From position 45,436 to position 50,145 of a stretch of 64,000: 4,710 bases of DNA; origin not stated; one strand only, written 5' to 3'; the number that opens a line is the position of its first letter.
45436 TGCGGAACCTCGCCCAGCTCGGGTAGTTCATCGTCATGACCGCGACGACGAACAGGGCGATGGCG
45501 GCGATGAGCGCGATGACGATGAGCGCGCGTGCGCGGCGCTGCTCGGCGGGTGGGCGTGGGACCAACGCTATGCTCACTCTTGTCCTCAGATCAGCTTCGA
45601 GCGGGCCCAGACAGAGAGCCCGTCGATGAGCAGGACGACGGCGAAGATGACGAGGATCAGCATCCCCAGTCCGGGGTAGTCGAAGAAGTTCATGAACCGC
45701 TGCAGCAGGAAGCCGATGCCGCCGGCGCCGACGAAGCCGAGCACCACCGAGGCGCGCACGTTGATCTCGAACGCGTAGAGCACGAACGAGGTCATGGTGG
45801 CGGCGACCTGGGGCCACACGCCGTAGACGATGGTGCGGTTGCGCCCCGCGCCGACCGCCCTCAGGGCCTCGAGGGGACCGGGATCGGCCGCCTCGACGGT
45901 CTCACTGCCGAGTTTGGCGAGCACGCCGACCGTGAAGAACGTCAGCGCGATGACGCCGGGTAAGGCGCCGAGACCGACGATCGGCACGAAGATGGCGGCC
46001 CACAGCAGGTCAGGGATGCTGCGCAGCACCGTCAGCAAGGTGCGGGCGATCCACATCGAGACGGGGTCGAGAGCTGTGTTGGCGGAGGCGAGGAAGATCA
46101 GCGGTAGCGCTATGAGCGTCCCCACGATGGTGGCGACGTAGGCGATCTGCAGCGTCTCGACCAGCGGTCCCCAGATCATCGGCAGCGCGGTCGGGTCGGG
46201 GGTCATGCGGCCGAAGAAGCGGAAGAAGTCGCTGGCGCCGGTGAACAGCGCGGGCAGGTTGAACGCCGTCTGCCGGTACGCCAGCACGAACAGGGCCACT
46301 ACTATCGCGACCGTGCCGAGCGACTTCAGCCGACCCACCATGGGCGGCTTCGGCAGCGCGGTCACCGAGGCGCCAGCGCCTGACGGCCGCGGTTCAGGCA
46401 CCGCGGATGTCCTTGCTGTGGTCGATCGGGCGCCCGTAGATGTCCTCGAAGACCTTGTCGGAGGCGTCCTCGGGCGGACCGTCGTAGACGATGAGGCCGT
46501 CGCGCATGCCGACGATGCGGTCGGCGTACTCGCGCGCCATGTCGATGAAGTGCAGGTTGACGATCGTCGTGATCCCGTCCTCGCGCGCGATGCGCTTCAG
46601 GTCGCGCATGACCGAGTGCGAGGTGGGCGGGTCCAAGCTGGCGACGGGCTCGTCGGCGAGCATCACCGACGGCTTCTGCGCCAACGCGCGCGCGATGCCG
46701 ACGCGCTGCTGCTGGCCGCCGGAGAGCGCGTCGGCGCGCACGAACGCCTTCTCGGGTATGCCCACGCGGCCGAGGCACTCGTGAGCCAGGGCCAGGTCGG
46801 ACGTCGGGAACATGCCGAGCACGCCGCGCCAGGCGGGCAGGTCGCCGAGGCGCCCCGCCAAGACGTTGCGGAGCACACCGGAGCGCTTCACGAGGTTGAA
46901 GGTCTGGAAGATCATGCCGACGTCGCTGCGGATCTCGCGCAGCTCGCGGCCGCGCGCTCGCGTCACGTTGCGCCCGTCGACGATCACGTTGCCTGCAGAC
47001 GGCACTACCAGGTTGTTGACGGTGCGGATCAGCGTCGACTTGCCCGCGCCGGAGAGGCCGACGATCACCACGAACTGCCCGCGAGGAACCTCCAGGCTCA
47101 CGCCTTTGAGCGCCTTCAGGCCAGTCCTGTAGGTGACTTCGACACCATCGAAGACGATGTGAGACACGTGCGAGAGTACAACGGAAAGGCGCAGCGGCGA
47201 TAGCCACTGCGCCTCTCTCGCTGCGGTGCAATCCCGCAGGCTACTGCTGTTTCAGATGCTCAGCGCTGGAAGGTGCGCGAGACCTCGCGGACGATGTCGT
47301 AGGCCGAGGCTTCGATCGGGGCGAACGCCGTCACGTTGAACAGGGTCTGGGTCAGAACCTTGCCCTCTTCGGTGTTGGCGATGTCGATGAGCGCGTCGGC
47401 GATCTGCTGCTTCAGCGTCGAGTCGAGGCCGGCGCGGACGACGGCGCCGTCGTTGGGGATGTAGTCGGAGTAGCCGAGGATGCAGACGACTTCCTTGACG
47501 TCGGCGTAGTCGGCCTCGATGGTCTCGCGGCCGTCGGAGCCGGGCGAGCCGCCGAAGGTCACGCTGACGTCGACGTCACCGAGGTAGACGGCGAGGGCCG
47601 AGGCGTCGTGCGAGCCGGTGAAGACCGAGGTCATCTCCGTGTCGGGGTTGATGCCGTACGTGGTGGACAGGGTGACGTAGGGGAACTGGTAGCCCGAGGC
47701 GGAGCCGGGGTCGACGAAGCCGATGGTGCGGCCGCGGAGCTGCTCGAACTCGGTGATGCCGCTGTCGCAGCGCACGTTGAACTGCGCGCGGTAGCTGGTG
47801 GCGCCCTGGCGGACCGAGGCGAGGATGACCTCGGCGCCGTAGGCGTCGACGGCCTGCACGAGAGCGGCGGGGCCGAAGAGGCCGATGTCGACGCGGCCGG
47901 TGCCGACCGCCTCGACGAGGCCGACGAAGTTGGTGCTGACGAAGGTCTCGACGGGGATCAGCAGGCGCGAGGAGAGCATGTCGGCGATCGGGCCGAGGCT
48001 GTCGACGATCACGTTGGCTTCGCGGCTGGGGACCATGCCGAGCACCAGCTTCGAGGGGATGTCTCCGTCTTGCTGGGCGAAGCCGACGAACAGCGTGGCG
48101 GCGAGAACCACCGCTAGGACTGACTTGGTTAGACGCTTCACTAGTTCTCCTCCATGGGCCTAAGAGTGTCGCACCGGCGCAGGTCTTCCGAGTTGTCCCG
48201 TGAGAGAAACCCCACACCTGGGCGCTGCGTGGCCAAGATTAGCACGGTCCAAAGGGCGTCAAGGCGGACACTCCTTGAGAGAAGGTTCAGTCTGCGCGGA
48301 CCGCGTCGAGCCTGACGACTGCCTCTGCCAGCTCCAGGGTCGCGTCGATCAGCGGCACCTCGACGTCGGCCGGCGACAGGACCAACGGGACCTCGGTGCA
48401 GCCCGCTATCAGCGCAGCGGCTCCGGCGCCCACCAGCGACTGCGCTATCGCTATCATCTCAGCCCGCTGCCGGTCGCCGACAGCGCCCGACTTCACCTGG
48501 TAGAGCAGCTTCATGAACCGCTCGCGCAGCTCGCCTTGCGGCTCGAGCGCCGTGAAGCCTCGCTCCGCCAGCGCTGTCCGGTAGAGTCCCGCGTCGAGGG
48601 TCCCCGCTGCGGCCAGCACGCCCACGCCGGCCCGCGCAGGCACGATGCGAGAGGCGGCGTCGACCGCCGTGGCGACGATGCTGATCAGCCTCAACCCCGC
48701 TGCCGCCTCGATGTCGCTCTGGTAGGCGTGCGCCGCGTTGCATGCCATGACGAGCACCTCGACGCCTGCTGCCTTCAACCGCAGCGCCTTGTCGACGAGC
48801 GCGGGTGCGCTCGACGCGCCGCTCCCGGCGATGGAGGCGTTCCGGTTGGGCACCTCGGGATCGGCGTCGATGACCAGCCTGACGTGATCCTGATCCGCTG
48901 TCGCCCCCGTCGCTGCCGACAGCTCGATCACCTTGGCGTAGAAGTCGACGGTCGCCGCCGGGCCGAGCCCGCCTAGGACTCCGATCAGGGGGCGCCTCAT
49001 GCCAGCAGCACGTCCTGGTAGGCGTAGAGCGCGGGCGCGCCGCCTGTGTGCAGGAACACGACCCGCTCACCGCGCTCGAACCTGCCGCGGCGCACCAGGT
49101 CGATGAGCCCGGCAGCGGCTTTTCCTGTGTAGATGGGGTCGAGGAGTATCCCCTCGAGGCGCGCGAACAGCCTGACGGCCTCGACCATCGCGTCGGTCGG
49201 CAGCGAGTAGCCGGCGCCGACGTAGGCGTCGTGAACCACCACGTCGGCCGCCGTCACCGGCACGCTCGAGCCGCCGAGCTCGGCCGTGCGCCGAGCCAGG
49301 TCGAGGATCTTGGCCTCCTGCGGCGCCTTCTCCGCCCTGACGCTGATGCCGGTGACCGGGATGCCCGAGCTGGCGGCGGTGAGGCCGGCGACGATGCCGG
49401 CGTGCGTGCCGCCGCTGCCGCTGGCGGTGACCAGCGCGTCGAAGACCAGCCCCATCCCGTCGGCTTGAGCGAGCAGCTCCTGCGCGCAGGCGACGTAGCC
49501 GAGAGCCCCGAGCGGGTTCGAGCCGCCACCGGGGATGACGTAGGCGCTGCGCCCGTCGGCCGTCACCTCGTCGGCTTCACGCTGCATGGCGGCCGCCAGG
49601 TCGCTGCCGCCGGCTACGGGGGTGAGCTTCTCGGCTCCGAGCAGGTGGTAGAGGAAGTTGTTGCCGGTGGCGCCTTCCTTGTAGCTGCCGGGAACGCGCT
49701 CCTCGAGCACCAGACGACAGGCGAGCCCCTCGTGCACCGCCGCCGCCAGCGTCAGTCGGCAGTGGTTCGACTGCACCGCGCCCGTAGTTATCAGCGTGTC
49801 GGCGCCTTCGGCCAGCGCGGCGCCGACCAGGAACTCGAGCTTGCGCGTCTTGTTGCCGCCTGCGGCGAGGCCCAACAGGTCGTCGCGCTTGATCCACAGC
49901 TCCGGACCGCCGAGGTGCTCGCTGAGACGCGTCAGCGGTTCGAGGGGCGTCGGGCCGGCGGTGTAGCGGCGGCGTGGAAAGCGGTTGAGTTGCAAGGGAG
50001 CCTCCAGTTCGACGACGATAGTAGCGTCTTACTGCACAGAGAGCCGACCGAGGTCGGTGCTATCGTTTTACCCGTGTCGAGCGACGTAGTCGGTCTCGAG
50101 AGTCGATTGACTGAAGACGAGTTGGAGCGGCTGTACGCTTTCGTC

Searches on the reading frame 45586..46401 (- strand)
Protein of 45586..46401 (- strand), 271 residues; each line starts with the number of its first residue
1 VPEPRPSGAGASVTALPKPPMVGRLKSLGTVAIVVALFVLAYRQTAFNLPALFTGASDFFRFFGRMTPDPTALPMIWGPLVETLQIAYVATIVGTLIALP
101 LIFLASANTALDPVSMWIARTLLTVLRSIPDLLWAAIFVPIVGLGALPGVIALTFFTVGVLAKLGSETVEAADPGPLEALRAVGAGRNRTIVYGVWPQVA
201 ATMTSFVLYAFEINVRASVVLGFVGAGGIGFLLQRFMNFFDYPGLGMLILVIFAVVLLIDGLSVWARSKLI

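Call 65: search_protein_families(library=ncbifam, proteins=[window:45586-46401:-], max_evalue=0.00001)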
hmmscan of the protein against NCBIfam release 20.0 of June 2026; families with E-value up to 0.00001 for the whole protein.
window:45586-46401:- (271 aa): 2 families
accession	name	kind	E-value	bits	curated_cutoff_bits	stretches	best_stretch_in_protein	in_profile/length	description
TIGR01097.1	PhnE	equivalog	2.7e-80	269.5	216.7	1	26-270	6-251/252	phosphonate ABC transporter, permease protein PhnE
TIGR03416.1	ABC_choXWV_perm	equivalog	4.1e-07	29.8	363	1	76-257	84-263/267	choline ABC transporter permease subunit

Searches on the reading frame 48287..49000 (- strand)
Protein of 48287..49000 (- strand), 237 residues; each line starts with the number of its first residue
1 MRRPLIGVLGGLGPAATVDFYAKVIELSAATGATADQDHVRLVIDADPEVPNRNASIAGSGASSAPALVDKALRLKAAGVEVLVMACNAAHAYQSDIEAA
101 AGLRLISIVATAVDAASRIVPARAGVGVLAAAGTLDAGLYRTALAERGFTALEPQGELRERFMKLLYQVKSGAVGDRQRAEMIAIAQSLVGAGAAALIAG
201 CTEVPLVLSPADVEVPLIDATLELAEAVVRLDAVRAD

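Call 65: search_protein_families(library=ncbifam, proteins=[window:48287-49000:-], max_evalue=0.00001)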
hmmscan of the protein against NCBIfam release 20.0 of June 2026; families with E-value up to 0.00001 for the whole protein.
window:48287-49000:- (237 aa): 5 families
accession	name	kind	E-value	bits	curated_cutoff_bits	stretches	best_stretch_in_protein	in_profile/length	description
NF052483.1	racemase_CuyB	equivalog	2.7e-71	240.1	190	1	6-230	1-223/225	cysteate racemase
TIGR00035.1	asp_race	subfamily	1.1e-43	149.5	93.1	1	5-231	4-226/236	amino acid racemase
NF007569.0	PRK10200.1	equivalog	5.5e-13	49.2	417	1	6-229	4-225/230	aspartate/glutamate racemase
NF002035.0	PRK00865.1-3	equivalog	2.2e-06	27.5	328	1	76-210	62-193/267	glutamate racemase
NF005679.0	PRK07475.1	subfamily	3.5e-06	26.6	231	1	62-205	62-209/246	hypothetical protein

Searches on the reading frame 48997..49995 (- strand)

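Call 65: search_protein_families(library=ncbifam, proteins=[window:48997-49995:-], max_evalue=0.00001)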
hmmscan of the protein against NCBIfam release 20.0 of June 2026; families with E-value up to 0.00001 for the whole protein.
window:48997-49995:- (332 aa): 9 families
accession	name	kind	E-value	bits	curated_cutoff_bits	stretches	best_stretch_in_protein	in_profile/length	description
NF052482.1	sulfolyase_CuyA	equivalog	9.3e-156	517.7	450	1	1-330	1-331/332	D-cysteate sulfo-lyase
NF003030.0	PRK03910.1-3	equivalog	1.1e-91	307.6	429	1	2-330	9-335/338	D-cysteine desulfhydrase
TIGR01275.1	ACC_deam_rel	subfamily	7e-91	304.9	289.4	1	14-328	6-319/321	pyridoxal phosphate-dependent enzymes, D-cysteine desulfhydrase family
NF052537.1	CoM_syn_XcbE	exception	2e-86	290.1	450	1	3-325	3-322/322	coenzyme M biosynthesis enzyme XcbE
NF003029.0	PRK03910.1-1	equivalog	6.2e-84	282.2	610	1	2-327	5-325/328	D-cysteine desulfhydrase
NF003032.0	PRK03910.1-5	equivalog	2.9e-83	279.8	469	1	2-328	6-328/330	D-cysteine desulfhydrase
TIGR01274.1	ACC_deam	equivalog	4.5e-77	259.4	392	1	3-328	2-332/337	1-aminocyclopropane-1-carboxylate deaminase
NF010646.0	PRK14045.1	equivalog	5e-68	229.8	550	1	3-331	9-326/329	1-aminocyclopropane-1-carboxylate deaminase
NF006050.0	PRK08197.1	equivalog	5.9e-06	25.3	303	0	241-319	300-380/406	threonine synthase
